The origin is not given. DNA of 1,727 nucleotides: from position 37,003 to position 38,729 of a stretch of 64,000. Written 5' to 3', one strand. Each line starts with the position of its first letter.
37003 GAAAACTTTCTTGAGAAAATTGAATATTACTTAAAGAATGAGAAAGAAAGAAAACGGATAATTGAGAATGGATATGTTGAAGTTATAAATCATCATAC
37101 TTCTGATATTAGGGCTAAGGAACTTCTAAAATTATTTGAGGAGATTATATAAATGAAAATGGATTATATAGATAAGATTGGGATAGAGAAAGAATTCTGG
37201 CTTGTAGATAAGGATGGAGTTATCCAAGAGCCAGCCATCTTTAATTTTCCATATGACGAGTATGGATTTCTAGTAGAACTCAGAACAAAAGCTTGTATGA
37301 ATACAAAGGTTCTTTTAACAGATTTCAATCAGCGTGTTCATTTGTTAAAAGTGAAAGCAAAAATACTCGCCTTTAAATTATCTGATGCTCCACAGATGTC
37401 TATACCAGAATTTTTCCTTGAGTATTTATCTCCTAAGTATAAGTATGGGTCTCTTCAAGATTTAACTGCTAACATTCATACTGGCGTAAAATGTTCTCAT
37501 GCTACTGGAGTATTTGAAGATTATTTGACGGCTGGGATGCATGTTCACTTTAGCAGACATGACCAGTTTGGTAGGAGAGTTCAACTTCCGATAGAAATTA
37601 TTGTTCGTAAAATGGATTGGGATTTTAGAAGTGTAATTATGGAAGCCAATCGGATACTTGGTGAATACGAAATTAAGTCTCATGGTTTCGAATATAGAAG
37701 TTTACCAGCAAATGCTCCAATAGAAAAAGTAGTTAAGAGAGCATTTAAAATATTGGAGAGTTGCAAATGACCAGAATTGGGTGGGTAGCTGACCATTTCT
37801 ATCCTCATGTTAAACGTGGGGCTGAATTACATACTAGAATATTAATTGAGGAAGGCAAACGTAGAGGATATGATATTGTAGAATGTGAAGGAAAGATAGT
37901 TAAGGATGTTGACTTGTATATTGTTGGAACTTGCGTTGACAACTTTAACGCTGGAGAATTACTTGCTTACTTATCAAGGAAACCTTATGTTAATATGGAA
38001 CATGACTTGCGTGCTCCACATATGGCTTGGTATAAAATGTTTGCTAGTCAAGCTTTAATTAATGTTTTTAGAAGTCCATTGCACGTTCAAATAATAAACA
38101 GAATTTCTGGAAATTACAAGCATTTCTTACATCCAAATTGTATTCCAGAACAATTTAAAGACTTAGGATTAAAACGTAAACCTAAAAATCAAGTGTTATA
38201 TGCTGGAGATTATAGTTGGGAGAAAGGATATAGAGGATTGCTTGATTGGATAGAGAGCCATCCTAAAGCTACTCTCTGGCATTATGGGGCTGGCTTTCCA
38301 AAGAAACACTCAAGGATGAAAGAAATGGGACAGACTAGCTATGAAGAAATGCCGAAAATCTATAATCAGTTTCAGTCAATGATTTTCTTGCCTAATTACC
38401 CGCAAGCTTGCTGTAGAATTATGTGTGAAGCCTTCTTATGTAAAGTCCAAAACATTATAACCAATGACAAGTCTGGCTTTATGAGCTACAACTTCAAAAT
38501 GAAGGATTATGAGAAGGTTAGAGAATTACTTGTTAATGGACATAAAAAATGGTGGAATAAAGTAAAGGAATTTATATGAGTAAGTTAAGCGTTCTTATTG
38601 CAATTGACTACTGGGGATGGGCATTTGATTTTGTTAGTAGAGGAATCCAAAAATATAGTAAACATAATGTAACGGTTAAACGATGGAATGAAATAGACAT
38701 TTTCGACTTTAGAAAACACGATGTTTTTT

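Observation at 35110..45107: Eleven-gene, translationally coupled glycan-biosynthesis island inside a tailed archaeal virus (at least 8 glycosyltransferases genome-wide)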

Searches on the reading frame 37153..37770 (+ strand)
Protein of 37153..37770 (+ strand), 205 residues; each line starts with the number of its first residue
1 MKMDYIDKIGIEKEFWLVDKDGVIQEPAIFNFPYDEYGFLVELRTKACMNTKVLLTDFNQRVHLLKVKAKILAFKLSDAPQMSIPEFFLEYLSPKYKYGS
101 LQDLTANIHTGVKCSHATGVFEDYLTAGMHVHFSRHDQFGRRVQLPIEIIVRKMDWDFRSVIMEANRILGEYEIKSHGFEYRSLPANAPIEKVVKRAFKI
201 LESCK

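Call 3: search_protein_families(library=pfam, proteins=[window:37153-37770:+], max_evalue=0.01)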
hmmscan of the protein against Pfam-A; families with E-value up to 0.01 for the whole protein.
window:37153-37770:+ (205 aa): 0 families

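Call 10: search_protein_families(library=ncbifam, proteins=[window:37153-37770:+], max_evalue=0.01)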
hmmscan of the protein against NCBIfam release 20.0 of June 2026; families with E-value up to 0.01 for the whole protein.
window:37153-37770:+ (205 aa): 0 families

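Call 26: search_solved_structures(query=window:37153-37770:+, max_evalue=10)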
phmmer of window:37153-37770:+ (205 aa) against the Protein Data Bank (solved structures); distinct sequences matched with E-value up to 10: 0.

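Call 29: find_homologous_proteins(query=window:37153-37770:+, max_evalue=0.001)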
Query window:37153-37770:+ (205 aa): 74 proteins with E <= 0.001 among 144 candidates.
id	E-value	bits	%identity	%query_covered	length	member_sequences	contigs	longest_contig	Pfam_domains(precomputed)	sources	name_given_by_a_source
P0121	6.9e-135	465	100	100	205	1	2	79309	-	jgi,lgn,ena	-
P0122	1.3e-98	347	73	97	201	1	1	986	-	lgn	-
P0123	1.6e-98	346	75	97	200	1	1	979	-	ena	-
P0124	4.0e-96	339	73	99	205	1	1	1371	-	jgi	-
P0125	2.6e-94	333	72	97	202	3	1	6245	-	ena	-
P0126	1.5e-92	327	74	96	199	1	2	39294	-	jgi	-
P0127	3.6e-92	326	71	98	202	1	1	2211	-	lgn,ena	-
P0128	1.4e-91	324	69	97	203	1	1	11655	-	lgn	-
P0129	9.7e-87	308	69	99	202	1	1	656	-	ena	-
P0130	8.6e-86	305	69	99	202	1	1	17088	-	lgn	-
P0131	2.5e-81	290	66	97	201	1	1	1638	-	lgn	-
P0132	4.1e-76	273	62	97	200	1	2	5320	-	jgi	-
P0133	2.0e-73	264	62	99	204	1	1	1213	-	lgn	-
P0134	7.0e-72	259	57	98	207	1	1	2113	-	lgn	-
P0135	2.0e-69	251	58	97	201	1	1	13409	-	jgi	-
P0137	3.7e-58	215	53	97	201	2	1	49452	-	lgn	-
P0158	2.5e-47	179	48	96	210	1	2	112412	-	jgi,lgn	jgi:hypothetical protein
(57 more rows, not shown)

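Call 32: search_solved_structures(query=A1, max_evalue=10)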
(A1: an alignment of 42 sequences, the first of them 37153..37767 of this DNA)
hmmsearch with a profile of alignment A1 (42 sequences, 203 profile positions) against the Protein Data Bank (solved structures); distinct sequences matched with E-value up to 10: 7.
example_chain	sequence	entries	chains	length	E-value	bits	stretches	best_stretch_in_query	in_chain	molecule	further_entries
5jsb_B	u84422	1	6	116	0.46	13.3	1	80-176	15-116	Mcl-1 inhibitor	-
1xv2_A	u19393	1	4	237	0.54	13.1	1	117-153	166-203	hypothetical protein, similar to alpha-acetolactate decarboxylase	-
1xiu_A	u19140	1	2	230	1.4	11.7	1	120-153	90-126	RXR-like protein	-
7a79_A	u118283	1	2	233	1.5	11.6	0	121-154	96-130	Retinoic acid receptor RXR-gamma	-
2gl8_A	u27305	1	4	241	1.6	11.5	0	121-154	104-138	Retinoic acid receptor RXR-gamma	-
3eyb_A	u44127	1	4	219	1.6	11.5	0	121-153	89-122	Nuclear hormone receptor RXR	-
8ek4_A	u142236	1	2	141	8.7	9.1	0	136-166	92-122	Ice-binding protein TIP-99a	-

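Call 43: predict_structure(alignment_id=A1)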
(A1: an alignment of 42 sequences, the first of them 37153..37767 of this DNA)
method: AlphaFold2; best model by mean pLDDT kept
length: 205 residues; sequences in the alignment: 42
mean_pLDDT: 96.9   pTM: 0.92
mean pLDDT of the five models: 96.9, 96.6, 96.5, 96.4, 95.7
residues with pLDDT >= 90: 201; 70-90: 3; 50-70: 1; < 50: 0
segments of 3 or more residues with pLDDT < 50: none
pLDDT, mean of each block of 10 residues (from residue 1): 88 98 97 97 98 99 99 98 96 96 95 94 97 97 98 99 98 97 99 99 94
secondary structure, 60 per line:
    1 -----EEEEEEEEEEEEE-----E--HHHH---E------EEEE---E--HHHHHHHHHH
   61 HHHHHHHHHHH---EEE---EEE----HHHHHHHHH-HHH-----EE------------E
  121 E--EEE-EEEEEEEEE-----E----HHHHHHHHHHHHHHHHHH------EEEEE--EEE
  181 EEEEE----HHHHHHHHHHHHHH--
elements in order: E6-18 H27-30 E41-44 H51-71 E75-77 E81-83 H88-96 E124-126 E128-136 H147-164 E171-175 E178-185 H190-203

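Call 46: fold_search(model_id=the predicted structure, library=pdb)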
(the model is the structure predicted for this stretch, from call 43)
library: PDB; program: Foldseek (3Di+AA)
matches with E <= 10: 265; with E <= 0.001: 0
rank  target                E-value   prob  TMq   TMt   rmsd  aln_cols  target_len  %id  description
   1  8oon_E                1.2e-03  1.00  0.50  0.26   7.7       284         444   10  Glutamine synthetase from Methanothermococcus thermolithotrophicus at a resolution of 2.43 A (released 2024-01-24)
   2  8oon_D                1.7e-03  1.00  0.52  0.27   7.3       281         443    9  Glutamine synthetase from Methanothermococcus thermolithotrophicus at a resolution of 2.43 A (released 2024-01-24)
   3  8oon_A                2.0e-03  1.00  0.49  0.25   8.0       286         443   10  Glutamine synthetase from Methanothermococcus thermolithotrophicus at a resolution of 2.43 A (released 2024-01-24)
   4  8tfb_A                2.2e-03  0.99  0.46  0.24   7.7       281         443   12  Cryo-EM structure of the Methanosarcina mazei apo glutamin synthetase structure: dodecameric form (released 2023-11-15)
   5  8ufj_A                2.4e-03  0.99  0.48  0.26   7.1       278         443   12  Structure of M. mazei GS(R167L-A168G) apo form (released 2023-11-15)
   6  8oon_F                2.8e-03  1.00  0.52  0.27   7.4       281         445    9  Glutamine synthetase from Methanothermococcus thermolithotrophicus at a resolution of 2.43 A (released 2024-01-24)
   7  8tfc_A                2.8e-03  0.99  0.48  0.26   7.7       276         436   12  Cryo-EM structure of Methanosarcina mazie glutamine synthetase captured as partial oligomer (released 2023-11-15)
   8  8tfk_A                2.9e-03  0.99  0.47  0.25   7.5       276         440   12  Cryo-EM structure of the Methanosarcina mazei glutamine synthetase (GS) with Met-Sox-P and ADP (released 2023-11-15)
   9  8ool_A                3.1e-03  1.00  0.51  0.26   7.4       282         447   10  Glutamine synthetase from Methanothermococcus thermolithotrophicus with TbXo4 at a resolution of 1.65 A (released 2024-01-24)
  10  9y4a_A                3.1e-03  0.99  0.47  0.27   7.7       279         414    9  His-tagged Glutamine Synthetase on a Ni-NTA lipid monolayer grid (released 2026-04-01)
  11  8ufj_B                3.3e-03  0.99  0.48  0.25   7.7       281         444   12  Structure of M. mazei GS(R167L-A168G) apo form (released 2023-11-15)
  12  4lnn_I                3.5e-03  1.00  0.56  0.29   6.1       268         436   11  B. subtilis glutamine synthetase structures reveal large active site conformational changes and basis for isoenzyme sp (released 2013-11-13)
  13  8oon_B                3.5e-03  1.00  0.51  0.27   7.5       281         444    9  Glutamine synthetase from Methanothermococcus thermolithotrophicus at a resolution of 2.43 A (released 2024-01-24)
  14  4lni_J                4.3e-03  0.99  0.51  0.26   7.3       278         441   10  B. subtilis glutamine synthetase structures reveal large active site conformational changes and basis for isoenzyme sp (released 2013-11-06)
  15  11zs_A                4.5e-03  0.99  0.49  0.26   7.2       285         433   10  Cryo EM structure of glutamine synthetase from Brucella melitensis (released 2026-04-08)
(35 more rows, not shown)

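Call 48: find_encoding_contigs(protein=P0126, flank=10000, max_places=2)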
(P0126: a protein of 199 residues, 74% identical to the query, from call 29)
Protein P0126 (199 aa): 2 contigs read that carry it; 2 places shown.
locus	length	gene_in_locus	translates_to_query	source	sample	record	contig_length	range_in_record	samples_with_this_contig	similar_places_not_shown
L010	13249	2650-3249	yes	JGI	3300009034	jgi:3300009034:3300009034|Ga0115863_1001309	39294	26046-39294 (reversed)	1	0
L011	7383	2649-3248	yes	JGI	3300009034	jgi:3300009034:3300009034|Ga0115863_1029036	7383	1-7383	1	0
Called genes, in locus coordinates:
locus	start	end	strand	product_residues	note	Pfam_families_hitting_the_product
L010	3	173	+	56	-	?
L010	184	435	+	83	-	-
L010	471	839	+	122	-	PF00782:DSPc (weak)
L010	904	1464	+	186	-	-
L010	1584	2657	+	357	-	PF20706:GT4-conflict (weak), PF00534:Glycos_transf_1, PF13692:Glyco_trans_1_4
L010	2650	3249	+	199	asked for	-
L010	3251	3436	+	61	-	-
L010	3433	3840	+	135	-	-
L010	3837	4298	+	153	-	PF14464:Prok-JAB (faint)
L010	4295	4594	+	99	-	-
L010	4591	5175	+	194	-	-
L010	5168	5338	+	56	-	-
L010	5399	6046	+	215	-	-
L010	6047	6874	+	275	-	-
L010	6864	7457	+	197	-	PF02511:Thy1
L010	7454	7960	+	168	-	PF10050:DUF2284 (faint)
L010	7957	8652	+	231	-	PF01507:PAPS_reduct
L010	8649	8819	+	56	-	-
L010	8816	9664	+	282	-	PF13692:Glyco_trans_1_4, PF13524:Glyco_trans_1_2, PF00534:Glycos_transf_1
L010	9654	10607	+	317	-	PF13524:Glyco_trans_1_2, PF13692:Glyco_trans_1_4, PF00534:Glycos_transf_1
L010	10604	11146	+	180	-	PF01467:CTP_transf_like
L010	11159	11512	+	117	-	-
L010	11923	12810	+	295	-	PF01663:Phosphodiest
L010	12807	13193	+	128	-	PF13673:Acetyltransf_10 (weak), PF00583:Acetyltransf_1, PF13508:Acetyltransf_7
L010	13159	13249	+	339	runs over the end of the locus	PF13524:Glyco_trans_1_2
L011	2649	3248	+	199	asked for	-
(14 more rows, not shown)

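Call 50: find_encoding_contigs(protein=P0158, flank=10000, max_places=1)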
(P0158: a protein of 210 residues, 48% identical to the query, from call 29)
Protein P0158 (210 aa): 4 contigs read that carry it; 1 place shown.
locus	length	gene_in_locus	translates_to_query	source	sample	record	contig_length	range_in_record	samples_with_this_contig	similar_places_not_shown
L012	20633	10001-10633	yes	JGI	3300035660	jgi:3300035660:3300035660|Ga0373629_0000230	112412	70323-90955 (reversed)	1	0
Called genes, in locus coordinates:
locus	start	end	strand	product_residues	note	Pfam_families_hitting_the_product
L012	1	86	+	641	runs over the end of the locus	PF00535:Glycos_transf_2, PF13641:Glyco_tranf_2_3 (weak), PF13692:Glyco_trans_1_4, PF00534:Glycos_transf_1, PF13524:Glyco_trans_1_2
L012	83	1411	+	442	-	-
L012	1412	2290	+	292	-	PF01073:3Beta_HSD, PF01370:Epimerase, PF04321:RmlD_sub_bind, PF16363:GDP_Man_Dehyd, PF02719:Polysacc_synt_2 (weak), PF07993:NAD_binding_4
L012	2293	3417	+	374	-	PF01041:DegT_DnrJ_EryC1, PF00155:Aminotran_1_2, PF00266:Aminotran_5 (weak), PF01053:Cys_Met_Meta_PP (weak)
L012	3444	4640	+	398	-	PF13524:Glyco_trans_1_2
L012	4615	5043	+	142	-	PF00132:Hexapep (faint), PF14602:Hexapep_2 (faint)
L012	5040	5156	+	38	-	-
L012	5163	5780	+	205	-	PF02585:PIG-L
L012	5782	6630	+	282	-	PF25084:LbH_EIF2B (faint), PF25087:GMPPB_C (faint), PF00132:Hexapep (weak)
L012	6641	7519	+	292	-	PF01073:3Beta_HSD, PF01370:Epimerase, PF04321:RmlD_sub_bind, PF13460:NAD_binding_10 (weak), PF16363:GDP_Man_Dehyd, PF02719:Polysacc_synt_2, PF07993:NAD_binding_4 (weak)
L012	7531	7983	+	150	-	PF25084:LbH_EIF2B (weak), PF25087:GMPPB_C (weak), PF00132:Hexapep, PF14602:Hexapep_2 (weak), PF00132:Hexapep, PF14602:Hexapep_2 (weak)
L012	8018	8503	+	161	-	-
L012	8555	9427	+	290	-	PF13365:Trypsin_2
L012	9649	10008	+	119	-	-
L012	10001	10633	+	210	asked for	-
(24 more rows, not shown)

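Call 89: find_encoding_contigs(protein=P0137, flank=10000, max_places=1)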
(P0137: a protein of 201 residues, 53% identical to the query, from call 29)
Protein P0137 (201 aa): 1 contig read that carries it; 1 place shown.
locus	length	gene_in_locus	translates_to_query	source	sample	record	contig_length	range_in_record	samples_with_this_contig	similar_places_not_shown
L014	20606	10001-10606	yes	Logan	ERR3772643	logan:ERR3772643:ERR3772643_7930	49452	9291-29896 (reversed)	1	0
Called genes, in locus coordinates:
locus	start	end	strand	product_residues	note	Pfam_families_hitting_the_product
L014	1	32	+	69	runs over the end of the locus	-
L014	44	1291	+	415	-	PF00534:Glycos_transf_1 (weak), PF13692:Glyco_trans_1_4 (weak)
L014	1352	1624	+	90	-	-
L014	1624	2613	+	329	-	PF00154:RecA_N, PF06745:ATPase, PF08423:Rad51, PF13481:AAA_25 (weak)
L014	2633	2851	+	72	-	-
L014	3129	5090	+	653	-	PF14890:Intein_splicing, PF20706:GT4-conflict (weak), PF00534:Glycos_transf_1, PF13692:Glyco_trans_1_4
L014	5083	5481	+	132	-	-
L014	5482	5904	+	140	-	-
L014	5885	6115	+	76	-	-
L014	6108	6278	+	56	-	-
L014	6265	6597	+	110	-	-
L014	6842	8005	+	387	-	PF00534:Glycos_transf_1, PF13692:Glyco_trans_1_4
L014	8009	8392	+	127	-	-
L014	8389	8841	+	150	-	PF00132:Hexapep, PF25084:LbH_EIF2B (weak), PF25087:GMPPB_C (weak), PF14602:Hexapep_2 (weak), PF00132:Hexapep, PF14602:Hexapep_2 (weak)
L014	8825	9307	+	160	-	-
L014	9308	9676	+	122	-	-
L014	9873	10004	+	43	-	-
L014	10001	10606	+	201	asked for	-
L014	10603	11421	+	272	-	-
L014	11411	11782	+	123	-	-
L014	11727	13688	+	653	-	PF00535:Glycos_transf_2, PF10111:Glyco_tranf_2_2 (faint), PF13692:Glyco_trans_1_4, PF00534:Glycos_transf_1, PF13524:Glyco_trans_1_2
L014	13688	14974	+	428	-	-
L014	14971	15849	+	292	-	PF01073:3Beta_HSD, PF01370:Epimerase, PF02719:Polysacc_synt_2 (faint), PF04321:RmlD_sub_bind, PF16363:GDP_Man_Dehyd, PF07993:NAD_binding_4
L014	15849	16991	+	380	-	PF01041:DegT_DnrJ_EryC1, PF00155:Aminotran_1_2, PF00266:Aminotran_5 (weak), PF01053:Cys_Met_Meta_PP (faint)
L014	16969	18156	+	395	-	PF13524:Glyco_trans_1_2 (faint)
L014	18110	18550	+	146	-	PF00132:Hexapep (faint)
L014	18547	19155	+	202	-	PF22537:WbmS-like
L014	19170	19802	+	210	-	PF14602:Hexapep_2 (faint), PF25084:LbH_EIF2B (faint), PF25087:GMPPB_C (faint), PF00132:Hexapep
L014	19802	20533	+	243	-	PF00106:adh_short, PF01370:Epimerase (weak), PF08659:KR, PF13561:adh_short_C2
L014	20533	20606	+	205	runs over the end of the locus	PF02585:PIG-L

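Call 98: find_related_loci(query=A1, collection=metagenome_contigs, flank=10000)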
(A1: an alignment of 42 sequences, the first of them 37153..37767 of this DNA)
Query A1 (205 aa) in metagenome_contigs; peptide patterns used: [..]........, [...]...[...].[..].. (x = any residue, [..] = any of these).
315 stretches matched a pattern; 221 encode a relative of the query (tblastn E <= 1e-3); the best 80 are kept; 80 distinct loci.
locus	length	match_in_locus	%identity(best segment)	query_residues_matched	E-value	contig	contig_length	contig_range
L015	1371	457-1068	73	3-205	9e-110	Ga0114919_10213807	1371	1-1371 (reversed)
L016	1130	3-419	81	67-205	1e-83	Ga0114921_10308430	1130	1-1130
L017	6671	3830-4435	53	7-204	6e-63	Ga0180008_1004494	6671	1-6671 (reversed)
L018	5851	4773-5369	52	6-204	5e-63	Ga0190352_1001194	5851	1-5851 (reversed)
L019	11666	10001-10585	52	6-201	6e-62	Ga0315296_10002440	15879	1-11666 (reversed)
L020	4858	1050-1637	53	6-202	9e-59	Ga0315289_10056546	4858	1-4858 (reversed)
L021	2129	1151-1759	49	5-205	9e-60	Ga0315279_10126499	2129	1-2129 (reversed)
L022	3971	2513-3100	52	6-202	2e-58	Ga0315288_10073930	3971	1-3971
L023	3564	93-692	50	3-201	7e-58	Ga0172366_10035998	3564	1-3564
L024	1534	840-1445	50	2-202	7e-58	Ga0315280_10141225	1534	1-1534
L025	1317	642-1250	50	2-203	8e-58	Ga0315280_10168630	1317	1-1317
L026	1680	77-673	47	6-205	4e-56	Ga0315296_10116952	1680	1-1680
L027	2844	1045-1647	47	6-204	3e-54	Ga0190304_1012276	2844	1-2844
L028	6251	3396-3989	44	7-204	5e-53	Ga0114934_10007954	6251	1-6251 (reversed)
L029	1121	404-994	46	6-202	5e-55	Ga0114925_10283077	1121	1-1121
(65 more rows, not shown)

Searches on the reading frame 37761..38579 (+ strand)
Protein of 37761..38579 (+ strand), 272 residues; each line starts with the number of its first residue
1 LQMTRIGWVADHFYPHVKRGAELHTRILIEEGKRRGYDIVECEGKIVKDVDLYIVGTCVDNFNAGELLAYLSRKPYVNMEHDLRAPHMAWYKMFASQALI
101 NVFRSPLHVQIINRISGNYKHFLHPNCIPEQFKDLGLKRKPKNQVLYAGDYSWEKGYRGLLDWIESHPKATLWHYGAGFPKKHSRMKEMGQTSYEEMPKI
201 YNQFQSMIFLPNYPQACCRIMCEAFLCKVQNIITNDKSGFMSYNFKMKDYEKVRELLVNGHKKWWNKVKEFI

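Call 3: search_protein_families(library=pfam, proteins=[window:37761-38579:+], max_evalue=0.01)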
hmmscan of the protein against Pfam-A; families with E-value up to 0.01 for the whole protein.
window:37761-38579:+ (272 aa): 0 families

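Call 10: search_protein_families(library=ncbifam, proteins=[window:37761-38579:+], max_evalue=0.01)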
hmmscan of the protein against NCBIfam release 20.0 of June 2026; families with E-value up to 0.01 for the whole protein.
window:37761-38579:+ (272 aa): 0 families

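Call 27: search_solved_structures(query=window:37761-38579:+, max_evalue=10)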
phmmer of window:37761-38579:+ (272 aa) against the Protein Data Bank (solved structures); distinct sequences matched with E-value up to 10: 0.

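Call 41: search_protein_representatives(protein=window:37761-38579:+)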
Query: 272 residues. Proteins with E-value up to 0.001 (for the whole library): 365; up to 1e-10: 98; up to 1e-30: 3. The best 150 are listed.
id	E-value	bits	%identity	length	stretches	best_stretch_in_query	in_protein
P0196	3.3e-152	522.0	79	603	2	6-177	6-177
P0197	3.6e-123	426.8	63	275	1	5-270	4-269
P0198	1.2e-64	234.7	43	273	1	5-270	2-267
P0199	2.8e-27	112.1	29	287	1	4-270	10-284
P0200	1.3e-25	106.6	35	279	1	5-270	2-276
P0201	1.5e-23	99.9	32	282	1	5-266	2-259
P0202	1.0e-21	93.8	51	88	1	189-271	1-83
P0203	1.1e-21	93.7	31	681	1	5-269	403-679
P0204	2.2e-21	92.8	33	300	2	84-269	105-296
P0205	2.3e-21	92.7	28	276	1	5-270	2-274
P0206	1.2e-20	90.4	29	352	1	4-269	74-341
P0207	5.2e-20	88.3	31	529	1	4-270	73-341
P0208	5.8e-20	88.1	33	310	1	5-266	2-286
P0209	1.6e-19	86.7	29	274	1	5-269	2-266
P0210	1.6e-19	86.6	34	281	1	19-270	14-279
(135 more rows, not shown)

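Call 45: search_protein_families(library=pfam, alignment_id=A3, max_evalue=0.01)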
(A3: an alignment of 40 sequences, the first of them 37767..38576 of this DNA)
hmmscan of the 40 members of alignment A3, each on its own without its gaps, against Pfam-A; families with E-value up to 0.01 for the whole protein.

A. member 1, window:37767-38576:+ (270 aa): 0 families

B. families by the number of members that match (of 40 scanned): 5 families
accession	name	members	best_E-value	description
PF00534.26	Glycos_transf_1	33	3.3e-13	Glycosyl transferases group 1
PF13692.12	Glyco_trans_1_4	19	1.6e-10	Glycosyl transferases group 1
PF13524.12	Glyco_trans_1_2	6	3.3e-05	Glycosyl transferase-like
PF13439.12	Glyco_transf_4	1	0.00074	Glycosyltransferase Family 4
PF22772.2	WsaF_C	1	0.0015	WsaF, C-terminal domain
